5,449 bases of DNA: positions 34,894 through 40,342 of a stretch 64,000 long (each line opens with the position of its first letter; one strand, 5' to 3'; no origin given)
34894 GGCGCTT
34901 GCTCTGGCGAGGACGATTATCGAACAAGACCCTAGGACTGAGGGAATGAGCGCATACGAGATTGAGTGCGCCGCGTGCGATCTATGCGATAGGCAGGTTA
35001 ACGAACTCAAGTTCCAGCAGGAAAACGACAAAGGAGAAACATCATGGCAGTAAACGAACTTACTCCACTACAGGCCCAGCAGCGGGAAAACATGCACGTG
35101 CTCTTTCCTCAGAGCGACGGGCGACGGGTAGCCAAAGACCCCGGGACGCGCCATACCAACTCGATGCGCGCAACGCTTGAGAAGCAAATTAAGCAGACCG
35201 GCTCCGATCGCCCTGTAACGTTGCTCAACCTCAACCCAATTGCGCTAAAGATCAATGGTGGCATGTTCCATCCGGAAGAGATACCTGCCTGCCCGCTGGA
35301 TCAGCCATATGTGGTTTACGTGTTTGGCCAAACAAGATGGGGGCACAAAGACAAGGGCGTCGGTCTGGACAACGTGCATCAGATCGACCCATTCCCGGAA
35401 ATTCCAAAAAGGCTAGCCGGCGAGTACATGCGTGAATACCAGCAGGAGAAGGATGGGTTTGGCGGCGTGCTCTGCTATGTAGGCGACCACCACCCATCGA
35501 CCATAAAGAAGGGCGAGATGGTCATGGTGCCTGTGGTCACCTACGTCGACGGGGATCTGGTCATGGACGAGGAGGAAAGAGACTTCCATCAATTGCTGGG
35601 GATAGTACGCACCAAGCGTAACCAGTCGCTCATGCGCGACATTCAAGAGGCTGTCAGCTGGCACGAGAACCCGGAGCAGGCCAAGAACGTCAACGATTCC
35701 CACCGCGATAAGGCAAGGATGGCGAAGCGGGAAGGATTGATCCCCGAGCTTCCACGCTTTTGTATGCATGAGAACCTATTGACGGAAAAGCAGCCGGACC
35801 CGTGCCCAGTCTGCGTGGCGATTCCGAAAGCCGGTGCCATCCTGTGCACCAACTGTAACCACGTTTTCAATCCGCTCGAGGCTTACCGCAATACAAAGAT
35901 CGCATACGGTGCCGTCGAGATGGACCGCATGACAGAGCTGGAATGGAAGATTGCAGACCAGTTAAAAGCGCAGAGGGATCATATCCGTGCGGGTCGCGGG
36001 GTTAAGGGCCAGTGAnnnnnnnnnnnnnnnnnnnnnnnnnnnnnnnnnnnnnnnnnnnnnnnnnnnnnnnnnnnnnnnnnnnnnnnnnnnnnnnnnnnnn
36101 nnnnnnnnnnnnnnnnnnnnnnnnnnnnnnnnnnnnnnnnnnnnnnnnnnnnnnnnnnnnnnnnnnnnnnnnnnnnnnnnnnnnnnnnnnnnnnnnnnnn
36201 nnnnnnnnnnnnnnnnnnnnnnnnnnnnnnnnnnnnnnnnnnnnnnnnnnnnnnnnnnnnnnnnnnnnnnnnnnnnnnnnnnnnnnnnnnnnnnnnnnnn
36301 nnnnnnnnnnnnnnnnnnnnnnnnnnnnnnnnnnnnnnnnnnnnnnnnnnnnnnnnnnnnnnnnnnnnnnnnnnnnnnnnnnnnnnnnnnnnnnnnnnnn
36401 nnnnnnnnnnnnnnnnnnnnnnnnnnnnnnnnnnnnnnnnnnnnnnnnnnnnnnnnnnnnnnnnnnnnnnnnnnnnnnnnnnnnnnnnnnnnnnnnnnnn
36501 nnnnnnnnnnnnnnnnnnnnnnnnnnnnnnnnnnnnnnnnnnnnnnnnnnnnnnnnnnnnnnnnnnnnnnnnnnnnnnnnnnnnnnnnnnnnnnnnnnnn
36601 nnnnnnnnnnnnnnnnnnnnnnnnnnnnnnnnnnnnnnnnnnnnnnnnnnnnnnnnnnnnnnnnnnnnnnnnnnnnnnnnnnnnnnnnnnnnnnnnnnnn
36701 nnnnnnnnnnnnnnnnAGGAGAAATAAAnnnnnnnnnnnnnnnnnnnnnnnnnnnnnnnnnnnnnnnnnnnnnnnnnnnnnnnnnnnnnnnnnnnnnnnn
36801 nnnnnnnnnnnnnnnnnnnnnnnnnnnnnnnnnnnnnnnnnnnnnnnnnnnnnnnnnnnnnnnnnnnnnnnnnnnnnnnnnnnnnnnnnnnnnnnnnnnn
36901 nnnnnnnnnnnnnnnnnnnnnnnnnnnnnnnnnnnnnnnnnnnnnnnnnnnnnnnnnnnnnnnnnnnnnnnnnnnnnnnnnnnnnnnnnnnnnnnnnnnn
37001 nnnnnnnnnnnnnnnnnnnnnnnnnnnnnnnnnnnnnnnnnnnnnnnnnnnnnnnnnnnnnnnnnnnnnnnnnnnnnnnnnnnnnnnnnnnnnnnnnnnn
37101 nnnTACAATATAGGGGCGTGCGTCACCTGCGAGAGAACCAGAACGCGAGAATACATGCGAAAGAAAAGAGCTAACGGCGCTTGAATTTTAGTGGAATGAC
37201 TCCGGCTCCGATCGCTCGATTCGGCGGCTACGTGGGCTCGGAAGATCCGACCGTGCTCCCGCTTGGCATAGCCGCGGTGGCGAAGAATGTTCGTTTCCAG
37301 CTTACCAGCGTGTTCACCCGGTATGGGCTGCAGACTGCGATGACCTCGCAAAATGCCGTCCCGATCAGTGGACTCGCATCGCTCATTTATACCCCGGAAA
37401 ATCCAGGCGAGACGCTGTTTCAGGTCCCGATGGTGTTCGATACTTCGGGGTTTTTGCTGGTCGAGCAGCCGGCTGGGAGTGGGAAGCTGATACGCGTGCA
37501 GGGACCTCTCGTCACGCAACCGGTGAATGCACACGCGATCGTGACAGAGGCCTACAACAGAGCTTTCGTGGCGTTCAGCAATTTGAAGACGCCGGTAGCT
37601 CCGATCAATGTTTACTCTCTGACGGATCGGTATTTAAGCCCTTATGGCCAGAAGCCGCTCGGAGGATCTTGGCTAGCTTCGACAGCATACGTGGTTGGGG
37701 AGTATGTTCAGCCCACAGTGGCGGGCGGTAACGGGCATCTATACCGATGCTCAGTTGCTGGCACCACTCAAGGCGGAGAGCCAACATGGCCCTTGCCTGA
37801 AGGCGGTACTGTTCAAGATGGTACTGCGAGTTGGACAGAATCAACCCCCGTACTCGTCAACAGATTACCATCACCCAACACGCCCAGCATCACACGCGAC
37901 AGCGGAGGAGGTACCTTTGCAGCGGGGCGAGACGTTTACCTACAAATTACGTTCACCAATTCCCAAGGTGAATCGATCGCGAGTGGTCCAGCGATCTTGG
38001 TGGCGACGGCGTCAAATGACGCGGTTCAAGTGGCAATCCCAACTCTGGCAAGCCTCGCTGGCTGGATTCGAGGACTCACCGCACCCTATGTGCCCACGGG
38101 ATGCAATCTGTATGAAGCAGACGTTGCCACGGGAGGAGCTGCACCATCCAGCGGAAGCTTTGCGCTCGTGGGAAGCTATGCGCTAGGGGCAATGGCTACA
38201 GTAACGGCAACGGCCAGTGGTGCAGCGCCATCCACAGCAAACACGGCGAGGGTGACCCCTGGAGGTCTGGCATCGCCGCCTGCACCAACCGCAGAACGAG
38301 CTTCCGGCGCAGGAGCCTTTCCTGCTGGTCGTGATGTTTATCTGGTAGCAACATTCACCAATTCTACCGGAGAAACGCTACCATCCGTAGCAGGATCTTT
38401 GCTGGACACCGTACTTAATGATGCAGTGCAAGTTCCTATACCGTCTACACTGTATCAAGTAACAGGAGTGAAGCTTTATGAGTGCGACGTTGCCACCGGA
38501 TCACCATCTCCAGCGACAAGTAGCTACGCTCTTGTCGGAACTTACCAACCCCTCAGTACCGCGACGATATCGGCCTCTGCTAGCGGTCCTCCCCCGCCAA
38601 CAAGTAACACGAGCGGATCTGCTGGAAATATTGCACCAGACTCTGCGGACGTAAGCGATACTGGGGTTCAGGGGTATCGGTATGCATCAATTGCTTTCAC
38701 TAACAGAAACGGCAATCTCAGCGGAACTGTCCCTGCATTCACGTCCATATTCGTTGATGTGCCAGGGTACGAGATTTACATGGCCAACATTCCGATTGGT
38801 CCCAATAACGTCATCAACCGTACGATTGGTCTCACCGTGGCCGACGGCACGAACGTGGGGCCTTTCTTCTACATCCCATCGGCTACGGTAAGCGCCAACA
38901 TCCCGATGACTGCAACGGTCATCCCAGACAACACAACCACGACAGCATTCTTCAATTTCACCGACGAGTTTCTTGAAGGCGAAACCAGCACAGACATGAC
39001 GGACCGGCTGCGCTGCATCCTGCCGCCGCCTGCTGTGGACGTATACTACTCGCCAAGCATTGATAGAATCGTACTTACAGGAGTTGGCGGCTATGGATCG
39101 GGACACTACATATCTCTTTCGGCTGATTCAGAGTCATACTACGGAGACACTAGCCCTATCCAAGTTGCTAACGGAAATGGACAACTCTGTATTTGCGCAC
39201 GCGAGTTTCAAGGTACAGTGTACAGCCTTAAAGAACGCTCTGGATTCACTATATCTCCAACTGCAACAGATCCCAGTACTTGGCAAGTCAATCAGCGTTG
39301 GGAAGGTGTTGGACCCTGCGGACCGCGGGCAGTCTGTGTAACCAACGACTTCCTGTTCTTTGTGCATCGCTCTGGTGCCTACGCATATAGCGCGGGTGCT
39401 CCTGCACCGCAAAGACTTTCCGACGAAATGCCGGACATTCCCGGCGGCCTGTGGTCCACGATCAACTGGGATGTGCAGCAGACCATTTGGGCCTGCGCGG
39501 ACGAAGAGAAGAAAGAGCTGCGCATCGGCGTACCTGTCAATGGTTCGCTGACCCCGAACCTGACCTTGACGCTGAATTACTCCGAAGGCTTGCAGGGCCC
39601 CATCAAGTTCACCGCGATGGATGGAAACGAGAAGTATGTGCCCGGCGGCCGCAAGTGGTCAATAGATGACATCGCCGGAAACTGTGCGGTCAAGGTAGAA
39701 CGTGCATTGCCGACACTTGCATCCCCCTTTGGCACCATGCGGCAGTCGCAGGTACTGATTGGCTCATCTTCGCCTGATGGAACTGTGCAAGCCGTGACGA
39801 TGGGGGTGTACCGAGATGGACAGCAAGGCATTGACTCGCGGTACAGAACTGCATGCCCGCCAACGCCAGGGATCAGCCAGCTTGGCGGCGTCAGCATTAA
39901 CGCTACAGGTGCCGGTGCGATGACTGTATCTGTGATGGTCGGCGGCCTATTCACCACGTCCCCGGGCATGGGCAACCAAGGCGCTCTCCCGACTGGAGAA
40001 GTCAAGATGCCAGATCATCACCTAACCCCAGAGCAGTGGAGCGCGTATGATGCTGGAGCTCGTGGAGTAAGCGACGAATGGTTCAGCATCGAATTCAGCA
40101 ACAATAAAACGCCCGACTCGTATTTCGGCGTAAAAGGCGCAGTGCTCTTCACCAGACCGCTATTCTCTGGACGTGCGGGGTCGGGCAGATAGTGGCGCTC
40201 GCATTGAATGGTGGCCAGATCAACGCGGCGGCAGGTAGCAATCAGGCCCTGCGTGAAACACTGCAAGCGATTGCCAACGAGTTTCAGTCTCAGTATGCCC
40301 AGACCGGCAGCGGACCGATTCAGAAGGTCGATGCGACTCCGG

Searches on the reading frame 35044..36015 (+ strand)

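Call 8: search_protein_families(library=phrogs, proteins=[window:35044-36015:+], max_evalue=0.01)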
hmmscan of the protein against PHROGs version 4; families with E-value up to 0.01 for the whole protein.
window:35044-36015:+ (323 aa): 0 families

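Call 26: search_protein_families(library=pfam, proteins=[window:35044-36015:+], max_evalue=0.05)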
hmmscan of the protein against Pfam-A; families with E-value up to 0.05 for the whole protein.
window:35044-36015:+ (323 aa): 1 family
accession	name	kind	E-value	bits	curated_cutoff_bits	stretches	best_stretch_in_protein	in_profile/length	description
PF18912.6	DZR_2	-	0.049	13.9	27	0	251-278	7-34/56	Double zinc ribbon domain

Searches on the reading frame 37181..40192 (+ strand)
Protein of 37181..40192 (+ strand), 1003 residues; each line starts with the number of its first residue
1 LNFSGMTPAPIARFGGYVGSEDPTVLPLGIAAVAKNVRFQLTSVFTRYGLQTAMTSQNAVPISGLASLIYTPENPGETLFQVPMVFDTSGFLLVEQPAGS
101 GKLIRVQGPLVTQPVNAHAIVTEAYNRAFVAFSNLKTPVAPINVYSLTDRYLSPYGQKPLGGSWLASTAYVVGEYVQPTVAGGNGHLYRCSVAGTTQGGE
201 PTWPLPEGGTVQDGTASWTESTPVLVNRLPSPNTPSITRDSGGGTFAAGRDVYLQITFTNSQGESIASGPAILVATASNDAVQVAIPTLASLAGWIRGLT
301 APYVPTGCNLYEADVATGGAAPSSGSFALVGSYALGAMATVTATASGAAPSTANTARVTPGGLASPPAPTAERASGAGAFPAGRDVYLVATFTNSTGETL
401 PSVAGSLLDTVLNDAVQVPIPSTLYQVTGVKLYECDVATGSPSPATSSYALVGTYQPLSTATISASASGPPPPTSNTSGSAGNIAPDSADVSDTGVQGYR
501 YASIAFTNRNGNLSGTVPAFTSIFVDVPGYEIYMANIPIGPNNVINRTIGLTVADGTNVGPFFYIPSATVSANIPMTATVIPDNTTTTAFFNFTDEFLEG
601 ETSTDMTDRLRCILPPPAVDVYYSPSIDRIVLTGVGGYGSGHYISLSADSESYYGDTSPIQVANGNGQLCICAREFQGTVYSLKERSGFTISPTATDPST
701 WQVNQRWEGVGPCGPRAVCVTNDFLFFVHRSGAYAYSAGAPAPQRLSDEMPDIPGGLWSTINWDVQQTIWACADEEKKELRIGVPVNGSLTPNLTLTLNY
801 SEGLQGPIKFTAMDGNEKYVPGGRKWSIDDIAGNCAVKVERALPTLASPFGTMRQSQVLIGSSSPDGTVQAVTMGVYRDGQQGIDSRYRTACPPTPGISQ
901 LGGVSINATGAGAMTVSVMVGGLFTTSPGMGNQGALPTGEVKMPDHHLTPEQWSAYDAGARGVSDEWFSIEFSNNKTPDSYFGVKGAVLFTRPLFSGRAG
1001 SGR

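Call 8: search_protein_families(library=phrogs, proteins=[window:37181-40192:+], max_evalue=0.01)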
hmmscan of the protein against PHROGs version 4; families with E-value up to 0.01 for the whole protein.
window:37181-40192:+ (1003 aa): 2 families
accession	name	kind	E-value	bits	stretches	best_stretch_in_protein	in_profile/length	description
phrog_20658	-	head and packaging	2.3e-08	35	1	163-219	134-188/211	head decoration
phrog_3287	-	head and packaging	0.0014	18.6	1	682-837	223-352/524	virion structural protein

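Call 26: search_protein_families(library=pfam, proteins=[window:37181-40192:+], max_evalue=0.05)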
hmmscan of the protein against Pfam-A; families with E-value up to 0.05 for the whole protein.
window:37181-40192:+ (1003 aa): 0 families

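Call 33: search_solved_structures(query=window:37181-40192:+, max_evalue=1)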
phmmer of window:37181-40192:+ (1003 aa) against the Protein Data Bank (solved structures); distinct sequences matched with E-value up to 1: 0.
